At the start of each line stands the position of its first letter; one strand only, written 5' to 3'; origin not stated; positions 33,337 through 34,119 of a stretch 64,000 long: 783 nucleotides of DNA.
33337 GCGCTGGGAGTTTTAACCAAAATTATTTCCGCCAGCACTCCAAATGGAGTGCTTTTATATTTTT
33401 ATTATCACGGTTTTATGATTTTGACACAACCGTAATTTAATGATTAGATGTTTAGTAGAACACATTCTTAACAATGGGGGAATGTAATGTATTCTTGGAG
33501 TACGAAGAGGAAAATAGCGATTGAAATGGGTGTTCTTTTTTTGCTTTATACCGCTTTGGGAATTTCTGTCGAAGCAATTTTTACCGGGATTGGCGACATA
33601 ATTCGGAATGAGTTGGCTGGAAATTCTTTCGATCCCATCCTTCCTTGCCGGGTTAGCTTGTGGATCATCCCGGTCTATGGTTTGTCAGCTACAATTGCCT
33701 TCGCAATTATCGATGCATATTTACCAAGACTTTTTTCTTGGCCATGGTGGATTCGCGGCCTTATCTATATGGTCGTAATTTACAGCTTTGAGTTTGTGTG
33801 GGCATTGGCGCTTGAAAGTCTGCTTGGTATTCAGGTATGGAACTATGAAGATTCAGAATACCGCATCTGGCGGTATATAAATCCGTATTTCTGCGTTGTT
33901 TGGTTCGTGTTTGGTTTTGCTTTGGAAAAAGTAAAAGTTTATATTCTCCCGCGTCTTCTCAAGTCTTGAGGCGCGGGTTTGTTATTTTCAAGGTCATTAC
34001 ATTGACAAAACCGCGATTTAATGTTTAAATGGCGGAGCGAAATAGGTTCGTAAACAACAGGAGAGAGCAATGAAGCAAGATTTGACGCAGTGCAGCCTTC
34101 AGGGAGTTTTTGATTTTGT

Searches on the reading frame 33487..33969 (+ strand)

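Call 95: search_protein_families(library=pfam, proteins=[window:33487-33969:+], max_evalue=0.001)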
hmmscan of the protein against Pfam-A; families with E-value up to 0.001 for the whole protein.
window:33487-33969:+ (160 aa): 1 family
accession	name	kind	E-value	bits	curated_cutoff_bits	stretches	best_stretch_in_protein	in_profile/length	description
PF06541.16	ABC_trans_CmpB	-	1.2e-09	39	25.9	1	17-149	2-115/151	Putative ABC-transporter type IV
